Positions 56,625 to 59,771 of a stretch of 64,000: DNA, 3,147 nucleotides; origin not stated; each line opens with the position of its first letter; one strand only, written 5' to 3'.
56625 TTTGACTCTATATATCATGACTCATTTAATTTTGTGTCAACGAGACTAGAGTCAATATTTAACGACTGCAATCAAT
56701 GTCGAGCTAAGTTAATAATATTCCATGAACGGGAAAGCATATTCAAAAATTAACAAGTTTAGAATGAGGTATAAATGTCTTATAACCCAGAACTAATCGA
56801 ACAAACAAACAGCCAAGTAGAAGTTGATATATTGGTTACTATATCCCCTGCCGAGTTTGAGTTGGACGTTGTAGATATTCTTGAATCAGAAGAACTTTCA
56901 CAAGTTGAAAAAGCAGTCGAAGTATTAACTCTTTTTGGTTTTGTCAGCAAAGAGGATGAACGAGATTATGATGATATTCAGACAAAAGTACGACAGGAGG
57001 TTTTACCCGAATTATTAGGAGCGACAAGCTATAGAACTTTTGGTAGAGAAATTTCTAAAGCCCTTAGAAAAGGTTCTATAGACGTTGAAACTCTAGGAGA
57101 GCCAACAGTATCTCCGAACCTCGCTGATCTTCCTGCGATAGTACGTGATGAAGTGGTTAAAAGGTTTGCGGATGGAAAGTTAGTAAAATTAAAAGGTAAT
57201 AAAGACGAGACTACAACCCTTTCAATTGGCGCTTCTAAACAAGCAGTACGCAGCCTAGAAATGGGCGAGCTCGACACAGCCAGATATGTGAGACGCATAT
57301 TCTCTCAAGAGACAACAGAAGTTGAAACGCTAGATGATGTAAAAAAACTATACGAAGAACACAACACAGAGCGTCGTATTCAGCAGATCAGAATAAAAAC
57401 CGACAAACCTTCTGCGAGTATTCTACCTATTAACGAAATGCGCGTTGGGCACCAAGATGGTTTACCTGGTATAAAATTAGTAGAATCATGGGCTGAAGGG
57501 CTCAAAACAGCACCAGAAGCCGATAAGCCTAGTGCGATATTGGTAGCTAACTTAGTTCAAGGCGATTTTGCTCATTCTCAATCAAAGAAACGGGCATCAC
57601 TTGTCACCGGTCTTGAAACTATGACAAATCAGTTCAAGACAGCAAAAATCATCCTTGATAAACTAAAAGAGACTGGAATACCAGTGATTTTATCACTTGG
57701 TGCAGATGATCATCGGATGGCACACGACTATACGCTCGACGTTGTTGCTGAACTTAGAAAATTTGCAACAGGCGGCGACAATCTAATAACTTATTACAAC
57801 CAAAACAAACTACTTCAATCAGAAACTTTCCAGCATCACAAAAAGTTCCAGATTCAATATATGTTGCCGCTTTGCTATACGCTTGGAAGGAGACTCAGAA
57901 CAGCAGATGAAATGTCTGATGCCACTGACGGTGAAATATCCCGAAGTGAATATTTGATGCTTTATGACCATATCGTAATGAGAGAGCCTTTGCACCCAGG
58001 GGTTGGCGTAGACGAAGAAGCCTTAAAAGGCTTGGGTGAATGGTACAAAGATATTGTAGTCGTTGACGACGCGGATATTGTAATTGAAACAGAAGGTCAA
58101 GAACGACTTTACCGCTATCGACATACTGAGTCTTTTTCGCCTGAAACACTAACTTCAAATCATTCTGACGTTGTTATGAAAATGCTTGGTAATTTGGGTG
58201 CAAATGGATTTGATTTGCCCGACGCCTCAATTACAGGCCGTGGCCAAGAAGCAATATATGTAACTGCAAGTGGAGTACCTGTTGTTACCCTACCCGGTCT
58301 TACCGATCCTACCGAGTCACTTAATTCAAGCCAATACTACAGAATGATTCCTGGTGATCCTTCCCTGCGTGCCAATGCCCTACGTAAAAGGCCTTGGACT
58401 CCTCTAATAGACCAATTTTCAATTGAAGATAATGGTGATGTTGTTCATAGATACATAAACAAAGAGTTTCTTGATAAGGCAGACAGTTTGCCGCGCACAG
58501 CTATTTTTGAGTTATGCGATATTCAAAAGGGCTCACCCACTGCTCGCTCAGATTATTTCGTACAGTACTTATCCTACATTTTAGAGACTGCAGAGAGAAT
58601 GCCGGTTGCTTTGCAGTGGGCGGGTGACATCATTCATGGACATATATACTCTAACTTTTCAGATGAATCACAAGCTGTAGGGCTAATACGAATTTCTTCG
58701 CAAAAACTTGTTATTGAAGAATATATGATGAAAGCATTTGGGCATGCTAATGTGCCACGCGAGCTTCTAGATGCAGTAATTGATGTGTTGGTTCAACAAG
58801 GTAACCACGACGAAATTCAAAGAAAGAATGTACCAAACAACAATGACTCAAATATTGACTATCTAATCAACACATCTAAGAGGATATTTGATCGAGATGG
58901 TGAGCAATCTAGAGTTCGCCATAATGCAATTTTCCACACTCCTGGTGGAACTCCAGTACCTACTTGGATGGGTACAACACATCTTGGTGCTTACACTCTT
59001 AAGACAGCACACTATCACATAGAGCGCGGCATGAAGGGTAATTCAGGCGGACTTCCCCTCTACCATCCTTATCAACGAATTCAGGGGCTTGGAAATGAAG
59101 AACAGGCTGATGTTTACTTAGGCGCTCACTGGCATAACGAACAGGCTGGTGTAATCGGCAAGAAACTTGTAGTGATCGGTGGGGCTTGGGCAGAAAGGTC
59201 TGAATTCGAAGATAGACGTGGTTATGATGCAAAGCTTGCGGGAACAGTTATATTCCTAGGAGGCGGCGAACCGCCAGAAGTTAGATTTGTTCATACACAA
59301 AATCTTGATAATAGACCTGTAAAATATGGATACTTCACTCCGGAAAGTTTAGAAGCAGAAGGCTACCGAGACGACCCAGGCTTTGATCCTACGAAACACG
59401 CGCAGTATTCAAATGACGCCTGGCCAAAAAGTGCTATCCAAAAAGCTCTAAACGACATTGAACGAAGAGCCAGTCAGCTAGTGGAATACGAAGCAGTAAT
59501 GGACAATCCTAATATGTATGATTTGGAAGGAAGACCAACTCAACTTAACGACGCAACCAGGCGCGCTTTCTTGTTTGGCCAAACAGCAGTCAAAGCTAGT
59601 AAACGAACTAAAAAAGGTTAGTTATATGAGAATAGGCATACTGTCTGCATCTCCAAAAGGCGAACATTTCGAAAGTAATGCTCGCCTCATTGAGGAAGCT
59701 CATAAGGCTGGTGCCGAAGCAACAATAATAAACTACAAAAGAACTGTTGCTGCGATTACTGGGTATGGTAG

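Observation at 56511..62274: Uncharacterised, translationally coupled operon: giant MPE-motif protein + RimK-type ATP-grasp + PPP-type phosphatase + PP2C-type phosphatase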

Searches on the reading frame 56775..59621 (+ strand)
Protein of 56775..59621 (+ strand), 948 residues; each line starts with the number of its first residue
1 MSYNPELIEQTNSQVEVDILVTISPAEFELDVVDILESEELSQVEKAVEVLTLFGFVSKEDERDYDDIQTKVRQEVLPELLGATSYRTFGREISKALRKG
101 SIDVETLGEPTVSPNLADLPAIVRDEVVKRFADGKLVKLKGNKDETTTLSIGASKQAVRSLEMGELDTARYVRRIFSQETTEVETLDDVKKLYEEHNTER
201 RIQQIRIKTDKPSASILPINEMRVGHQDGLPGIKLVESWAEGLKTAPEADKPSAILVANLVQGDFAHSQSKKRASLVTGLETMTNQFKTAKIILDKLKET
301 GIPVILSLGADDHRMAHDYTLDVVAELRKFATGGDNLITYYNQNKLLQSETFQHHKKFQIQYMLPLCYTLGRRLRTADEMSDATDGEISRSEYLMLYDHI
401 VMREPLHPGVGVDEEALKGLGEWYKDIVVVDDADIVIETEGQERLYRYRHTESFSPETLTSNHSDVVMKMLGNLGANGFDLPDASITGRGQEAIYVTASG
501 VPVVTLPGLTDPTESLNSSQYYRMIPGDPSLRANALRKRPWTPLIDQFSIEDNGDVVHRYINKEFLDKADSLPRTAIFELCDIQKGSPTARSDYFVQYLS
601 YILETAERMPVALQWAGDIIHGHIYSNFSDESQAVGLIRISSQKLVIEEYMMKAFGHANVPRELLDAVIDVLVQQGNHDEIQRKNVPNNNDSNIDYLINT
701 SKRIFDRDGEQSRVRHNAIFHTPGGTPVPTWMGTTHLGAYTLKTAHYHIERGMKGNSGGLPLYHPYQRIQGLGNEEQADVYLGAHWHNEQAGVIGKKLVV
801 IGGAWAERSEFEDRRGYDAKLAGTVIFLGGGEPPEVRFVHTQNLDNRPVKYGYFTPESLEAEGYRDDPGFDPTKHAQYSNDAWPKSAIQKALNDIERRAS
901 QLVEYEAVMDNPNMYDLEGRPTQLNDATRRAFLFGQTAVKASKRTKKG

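Call 3: search_protein_families(library=pfam, proteins=[window:56775-59621:+], max_evalue=0.1)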
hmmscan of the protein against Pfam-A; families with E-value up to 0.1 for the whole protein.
window:56775-59621:+ (948 aa): 1 family
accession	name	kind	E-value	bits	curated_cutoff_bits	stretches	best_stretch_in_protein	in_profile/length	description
PF21089.3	PKS_DH_N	-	0.023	15.1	27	1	370-432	4-67/103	Polyketide synthase dehydratase domain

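Call 4: search_protein_families(library=ncbifam, proteins=[window:56775-59621:+], max_evalue=0.1)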
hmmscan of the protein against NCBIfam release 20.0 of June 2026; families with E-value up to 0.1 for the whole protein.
window:56775-59621:+ (948 aa): 1 family
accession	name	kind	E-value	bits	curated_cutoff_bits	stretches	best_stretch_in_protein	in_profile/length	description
NF009506.0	PRK12864.1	equivalog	0.012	16.1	106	0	6-49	24-67/89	YciI-like protein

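Call 5: search_protein_families(library=padloc, proteins=[window:56775-59621:+], max_evalue=0.1)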
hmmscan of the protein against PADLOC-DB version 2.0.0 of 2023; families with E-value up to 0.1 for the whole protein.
window:56775-59621:+ (948 aa): 0 families

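Call 6: search_protein_families(library=phrogs, proteins=[window:56775-59621:+], max_evalue=0.1)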
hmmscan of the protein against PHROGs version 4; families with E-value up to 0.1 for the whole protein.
window:56775-59621:+ (948 aa): 1 family
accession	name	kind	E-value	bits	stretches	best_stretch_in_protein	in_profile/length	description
phrog_284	-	DNA, RNA and nucleotide metabolism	1.5e-08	35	1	608-840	177-393/398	exonuclease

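Call 7: search_solved_structures(query=window:56775-59621:+, max_evalue=10, show_alignments=2)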
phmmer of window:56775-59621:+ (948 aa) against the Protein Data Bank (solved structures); distinct sequences matched with E-value up to 10: 5.
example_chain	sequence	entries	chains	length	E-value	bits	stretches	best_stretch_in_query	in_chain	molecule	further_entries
4rxg_A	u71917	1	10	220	1.8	9.8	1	119-213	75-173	Fructose-6-phosphate aldolase 1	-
1l6w_A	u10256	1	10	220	1.9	9.8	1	119-213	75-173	Fructose-6-phosphate aldolase 1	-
4s1f_A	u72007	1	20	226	2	9.7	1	119-213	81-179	Fructose-6-phosphate aldolase 1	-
8s7h_A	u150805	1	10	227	2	9.7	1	119-213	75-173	Fructose-6-phosphate aldolase 1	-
5w05_H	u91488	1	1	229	2.3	9.5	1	597-651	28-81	M59 FAB HEAVY CHAIN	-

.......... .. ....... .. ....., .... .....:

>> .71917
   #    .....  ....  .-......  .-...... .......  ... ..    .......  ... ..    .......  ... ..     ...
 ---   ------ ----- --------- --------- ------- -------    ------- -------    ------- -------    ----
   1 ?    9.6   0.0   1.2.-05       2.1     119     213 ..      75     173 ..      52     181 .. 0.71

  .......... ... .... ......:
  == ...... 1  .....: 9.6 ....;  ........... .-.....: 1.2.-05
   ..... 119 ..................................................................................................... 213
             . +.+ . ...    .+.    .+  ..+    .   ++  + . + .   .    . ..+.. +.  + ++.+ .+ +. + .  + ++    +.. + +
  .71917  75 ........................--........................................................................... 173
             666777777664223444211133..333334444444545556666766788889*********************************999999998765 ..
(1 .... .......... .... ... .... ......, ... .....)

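Call 8: find_homologous_proteins(query=window:56775-59621:+, max_evalue=0.001)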
Query window:56775-59621:+ (948 aa): 14 proteins with E <= 0.001 among 8000 candidates.
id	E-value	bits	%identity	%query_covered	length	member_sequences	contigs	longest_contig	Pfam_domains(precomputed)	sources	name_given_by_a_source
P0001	0.0e+0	2160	100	100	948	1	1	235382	-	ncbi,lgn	-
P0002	0.0e+0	1798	82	99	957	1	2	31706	-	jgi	jgi:hypothetical protein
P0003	0.0e+0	1775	81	99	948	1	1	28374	-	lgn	-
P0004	0.0e+0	1603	75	97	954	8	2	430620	-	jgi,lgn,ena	-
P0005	0.0e+0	1534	72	97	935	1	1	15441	-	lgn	-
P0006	0.0e+0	1479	69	97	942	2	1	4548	-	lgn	-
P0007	0.0e+0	1466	69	98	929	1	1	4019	-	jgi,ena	-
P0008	0.0e+0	1399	66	96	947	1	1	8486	-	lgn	-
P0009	0.0e+0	1363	63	96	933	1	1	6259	-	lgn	-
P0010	0.0e+0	1026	78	57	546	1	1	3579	-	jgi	-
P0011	1.3e-250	852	46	95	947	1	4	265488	PF00149.34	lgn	-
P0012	1.1e-232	793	48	84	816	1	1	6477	-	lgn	-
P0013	1.9e-197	677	41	91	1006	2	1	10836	-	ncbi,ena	-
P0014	1.4e-81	293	31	70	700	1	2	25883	-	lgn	-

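Call 10: find_encoding_contigs(protein=P0011, flank=8000, max_places=3)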
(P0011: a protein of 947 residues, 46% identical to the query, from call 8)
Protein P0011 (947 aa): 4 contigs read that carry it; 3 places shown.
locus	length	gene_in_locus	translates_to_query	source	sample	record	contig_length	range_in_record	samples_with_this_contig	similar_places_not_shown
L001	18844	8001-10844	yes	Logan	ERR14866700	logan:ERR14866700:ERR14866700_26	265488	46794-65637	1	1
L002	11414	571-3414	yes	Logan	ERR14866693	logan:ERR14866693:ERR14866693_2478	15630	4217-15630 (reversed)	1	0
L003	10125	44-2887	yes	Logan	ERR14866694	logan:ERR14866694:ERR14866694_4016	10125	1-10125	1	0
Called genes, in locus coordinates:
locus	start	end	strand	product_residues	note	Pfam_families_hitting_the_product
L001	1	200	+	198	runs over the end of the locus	PF00889:EF_TS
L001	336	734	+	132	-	-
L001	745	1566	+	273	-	-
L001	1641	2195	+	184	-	PF01765:RRF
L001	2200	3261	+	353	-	PF00348:polyprenyl_synt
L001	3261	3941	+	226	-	PF01255:Prenyltransf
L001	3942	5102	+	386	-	PF02163:Peptidase_M50, PF13180:PDZ_2 (weak)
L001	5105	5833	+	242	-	PF02517:Rce1-like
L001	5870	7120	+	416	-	PF00587:tRNA-synt_2b, PF03129:HGTP_anticodon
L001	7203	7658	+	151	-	PF03449:GreA_GreB_N, PF01272:GreA_GreB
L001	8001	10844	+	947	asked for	PF00149:Metallophos (weak)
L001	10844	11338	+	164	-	-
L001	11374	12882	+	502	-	PF01336:tRNA_anti-codon, PF00152:tRNA-synt_2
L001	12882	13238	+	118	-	-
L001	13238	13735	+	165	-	PF04307:YdjM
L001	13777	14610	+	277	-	PF02673:BacA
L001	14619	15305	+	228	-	PF00005:ABC_tran, PF02463:SMC_N (faint), PF13555:AAA_29 (weak), PF13304:AAA_21 (faint)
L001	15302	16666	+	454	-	PF12704:MacB_PCD, PF02687:FtsX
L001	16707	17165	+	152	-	-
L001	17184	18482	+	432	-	PF02403:Seryl_tRNA_N, PF00587:tRNA-synt_2b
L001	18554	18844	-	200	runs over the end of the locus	-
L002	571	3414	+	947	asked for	PF00149:Metallophos (weak)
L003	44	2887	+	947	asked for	PF00149:Metallophos (weak)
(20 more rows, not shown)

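Call 11: find_encoding_contigs(protein=P0013, flank=8000, max_places=3)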
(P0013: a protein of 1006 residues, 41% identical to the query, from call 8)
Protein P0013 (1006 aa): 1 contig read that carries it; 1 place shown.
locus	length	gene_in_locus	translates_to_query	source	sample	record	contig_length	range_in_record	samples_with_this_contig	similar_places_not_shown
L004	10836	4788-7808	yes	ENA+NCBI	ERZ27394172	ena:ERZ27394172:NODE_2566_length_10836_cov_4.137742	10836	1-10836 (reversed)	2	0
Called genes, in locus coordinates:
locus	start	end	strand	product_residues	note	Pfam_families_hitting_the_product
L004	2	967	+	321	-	?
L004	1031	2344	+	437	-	PF06309:Torsin (faint), PF00158:Sigma54_activat (faint), PF07724:AAA_2, PF00004:AAA (weak), PF07728:AAA_5 (weak)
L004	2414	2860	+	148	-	-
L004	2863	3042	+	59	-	PF20106:DUF6496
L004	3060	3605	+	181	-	PF01965:DJ-1_PfpI, PF18011:Catalase_C (weak)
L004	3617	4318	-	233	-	PF00293:NUDIX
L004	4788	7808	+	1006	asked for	-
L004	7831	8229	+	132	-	-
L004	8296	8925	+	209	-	-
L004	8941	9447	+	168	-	-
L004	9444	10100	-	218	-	-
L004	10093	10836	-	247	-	?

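Call 12: find_encoding_contigs(protein=P0014, flank=8000, max_places=3)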
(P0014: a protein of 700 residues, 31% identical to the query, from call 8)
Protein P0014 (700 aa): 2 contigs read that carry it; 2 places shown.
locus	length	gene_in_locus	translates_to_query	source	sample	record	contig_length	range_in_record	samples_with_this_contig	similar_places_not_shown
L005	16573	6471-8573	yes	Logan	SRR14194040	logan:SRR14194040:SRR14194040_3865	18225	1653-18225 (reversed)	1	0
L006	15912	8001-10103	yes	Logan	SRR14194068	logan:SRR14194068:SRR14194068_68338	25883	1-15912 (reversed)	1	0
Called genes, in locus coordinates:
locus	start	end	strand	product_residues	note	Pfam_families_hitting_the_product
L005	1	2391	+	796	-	?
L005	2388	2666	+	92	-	-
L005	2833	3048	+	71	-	-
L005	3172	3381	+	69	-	-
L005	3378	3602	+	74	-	-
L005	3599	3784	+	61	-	-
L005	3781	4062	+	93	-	-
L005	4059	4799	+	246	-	PF01183:Glyco_hydro_25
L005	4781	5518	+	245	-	-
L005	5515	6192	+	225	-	PF13091:PLDc_2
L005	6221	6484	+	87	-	-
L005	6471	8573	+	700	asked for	-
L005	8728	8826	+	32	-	-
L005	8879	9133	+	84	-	-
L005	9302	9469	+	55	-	-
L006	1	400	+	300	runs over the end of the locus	-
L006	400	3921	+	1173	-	PF02195:ParB_N (weak)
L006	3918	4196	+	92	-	-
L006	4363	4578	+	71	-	-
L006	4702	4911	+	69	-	-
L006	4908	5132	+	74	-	-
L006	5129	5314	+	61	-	-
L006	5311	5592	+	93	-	-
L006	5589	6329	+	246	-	PF01183:Glyco_hydro_25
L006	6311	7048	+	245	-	-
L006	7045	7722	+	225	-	PF13091:PLDc_2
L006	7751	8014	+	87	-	-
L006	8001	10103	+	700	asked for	-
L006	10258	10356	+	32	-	-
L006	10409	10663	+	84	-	-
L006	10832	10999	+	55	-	-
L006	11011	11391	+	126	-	-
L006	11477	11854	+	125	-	-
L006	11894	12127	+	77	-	-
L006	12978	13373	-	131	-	-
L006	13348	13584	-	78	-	-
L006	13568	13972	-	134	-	-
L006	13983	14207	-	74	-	-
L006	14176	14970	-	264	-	-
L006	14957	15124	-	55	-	-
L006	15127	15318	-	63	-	-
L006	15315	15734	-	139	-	-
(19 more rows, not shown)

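Call 13: find_encoding_contigs(protein=P0004, flank=8000, max_places=2)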
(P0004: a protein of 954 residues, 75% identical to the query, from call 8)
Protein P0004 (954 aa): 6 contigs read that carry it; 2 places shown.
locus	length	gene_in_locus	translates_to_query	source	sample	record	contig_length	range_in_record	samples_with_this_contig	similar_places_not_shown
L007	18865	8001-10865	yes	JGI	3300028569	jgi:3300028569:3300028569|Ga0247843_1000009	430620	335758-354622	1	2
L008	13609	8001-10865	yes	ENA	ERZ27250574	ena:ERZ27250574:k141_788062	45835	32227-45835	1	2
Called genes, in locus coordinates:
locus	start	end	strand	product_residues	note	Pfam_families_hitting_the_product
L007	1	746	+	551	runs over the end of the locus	PF01565:FAD_binding_4, PF02913:FAD-oxidase_C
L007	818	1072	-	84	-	-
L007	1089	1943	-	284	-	PF01040:UbiA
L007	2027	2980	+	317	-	PF00116:COX2 (faint), PF06481:COX_ARM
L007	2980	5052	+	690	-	PF00115:COX1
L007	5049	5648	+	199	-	PF00510:COX3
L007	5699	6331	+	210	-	PF03626:COX4_pro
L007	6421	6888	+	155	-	PF02325:CCB3_YggT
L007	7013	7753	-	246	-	PF00293:NUDIX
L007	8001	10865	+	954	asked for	-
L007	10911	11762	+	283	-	-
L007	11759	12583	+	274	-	-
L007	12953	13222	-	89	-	-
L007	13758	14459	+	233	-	-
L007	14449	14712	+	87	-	-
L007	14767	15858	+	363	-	PF01594:AI-2E_transport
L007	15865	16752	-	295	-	-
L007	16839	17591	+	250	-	-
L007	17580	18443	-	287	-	PF01040:UbiA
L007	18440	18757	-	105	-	PF18916:Lycopene_cyc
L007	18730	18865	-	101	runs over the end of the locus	-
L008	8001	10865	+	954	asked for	-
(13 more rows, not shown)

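Call 14: find_encoding_contigs(protein=P0002, flank=8000, max_places=2)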
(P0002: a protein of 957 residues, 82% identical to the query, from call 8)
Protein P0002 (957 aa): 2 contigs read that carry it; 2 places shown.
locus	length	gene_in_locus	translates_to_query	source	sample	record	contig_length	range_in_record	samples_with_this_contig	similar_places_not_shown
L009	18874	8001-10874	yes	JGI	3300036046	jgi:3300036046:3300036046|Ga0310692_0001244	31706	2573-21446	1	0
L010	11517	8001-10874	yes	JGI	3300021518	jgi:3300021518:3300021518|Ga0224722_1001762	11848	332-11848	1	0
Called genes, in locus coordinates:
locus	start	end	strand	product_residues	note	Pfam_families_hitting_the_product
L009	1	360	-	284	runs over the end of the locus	PF01040:UbiA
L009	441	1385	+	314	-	PF06481:COX_ARM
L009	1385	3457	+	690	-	PF00115:COX1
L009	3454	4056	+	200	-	PF00510:COX3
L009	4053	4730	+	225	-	PF03626:COX4_pro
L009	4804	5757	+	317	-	PF00005:ABC_tran, PF13304:AAA_21 (faint), PF13732:DrrA1-3_C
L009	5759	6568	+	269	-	PF01061:ABC2_membrane, PF12698:ABC2_membrane_3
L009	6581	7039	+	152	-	PF02325:CCB3_YggT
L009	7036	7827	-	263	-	PF00293:NUDIX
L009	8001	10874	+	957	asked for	-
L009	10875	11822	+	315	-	PF18030:Rimk_N (weak), PF08443:RimK, PF02955:GSH-S_ATP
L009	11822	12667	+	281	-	PF00149:Metallophos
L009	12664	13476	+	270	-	-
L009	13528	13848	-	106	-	-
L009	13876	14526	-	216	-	-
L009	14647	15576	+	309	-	PF03706:LPG_synthase_TM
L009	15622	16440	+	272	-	PF00696:AA_kinase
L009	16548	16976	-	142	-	-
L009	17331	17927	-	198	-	-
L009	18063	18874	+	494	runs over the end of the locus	PF04773:FecR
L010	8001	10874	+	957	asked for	-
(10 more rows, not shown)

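Call 15: find_encoding_contigs(protein=P0005, flank=8000, max_places=2)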
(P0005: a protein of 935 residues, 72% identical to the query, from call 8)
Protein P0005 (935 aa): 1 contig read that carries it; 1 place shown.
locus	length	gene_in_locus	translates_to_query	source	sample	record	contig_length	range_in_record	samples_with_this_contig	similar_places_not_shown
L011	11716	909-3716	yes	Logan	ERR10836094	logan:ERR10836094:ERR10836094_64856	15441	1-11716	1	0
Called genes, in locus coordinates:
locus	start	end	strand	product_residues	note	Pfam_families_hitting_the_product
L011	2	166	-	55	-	?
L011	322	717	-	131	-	-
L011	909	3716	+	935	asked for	-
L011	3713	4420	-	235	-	PF00293:NUDIX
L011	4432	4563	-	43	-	-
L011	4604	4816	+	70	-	PF12844:HTH_19, PF01381:HTH_3, PF13443:HTH_26 (faint), PF13560:HTH_31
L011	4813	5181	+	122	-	PF20040:DUF6442 (faint)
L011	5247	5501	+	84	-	-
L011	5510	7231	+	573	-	PF02683:DsbD_TM, PF00578:AhpC-TSA, PF08534:Redoxin, PF13905:Thioredoxin_8, PF17991:Thioredoxin_10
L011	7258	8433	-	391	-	PF13439:Glyco_transf_4, PF13579:Glyco_trans_4_4, PF00534:Glycos_transf_1, PF13692:Glyco_trans_1_4, PF13524:Glyco_trans_1_2 (weak)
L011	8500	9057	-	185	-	PF07963:N_methyl (weak)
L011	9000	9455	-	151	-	PF10604:Polyketide_cyc2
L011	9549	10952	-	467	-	PF06738:ThrE, PF12821:ThrE_2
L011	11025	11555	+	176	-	PF08922:DUF1905, PF13376:OmdA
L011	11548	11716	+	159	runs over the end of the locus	-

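Call 26: search_protein_representatives(protein=window:56775-59621:+)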
Query: 948 residues. Proteins with E-value up to 0.001 (for the whole library): 125; up to 1e-10: 96; up to 1e-30: 68. The best 125 are listed.
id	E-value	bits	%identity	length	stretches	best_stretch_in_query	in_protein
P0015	6.9e-261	884.8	47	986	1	32-937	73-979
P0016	3.3e-225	766.8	43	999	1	37-930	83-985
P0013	6.0e-198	676.6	44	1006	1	64-933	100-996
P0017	4.1e-161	554.7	37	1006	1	25-905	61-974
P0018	1.3e-134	467.0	54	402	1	538-933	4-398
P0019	5.2e-116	405.4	35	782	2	336-904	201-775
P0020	1.6e-104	367.4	30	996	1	67-892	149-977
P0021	1.4e-90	321.3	34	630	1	284-897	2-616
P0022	2.0e-90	320.8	31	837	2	344-903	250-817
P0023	1.6e-89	317.8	34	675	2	426-901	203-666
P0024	4.1e-87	309.8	29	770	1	169-901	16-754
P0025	1.3e-85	304.9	34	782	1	190-848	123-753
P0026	2.0e-85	304.2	29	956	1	113-894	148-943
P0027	1.8e-84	301.1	30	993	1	57-893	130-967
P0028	3.2e-83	296.9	32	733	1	195-904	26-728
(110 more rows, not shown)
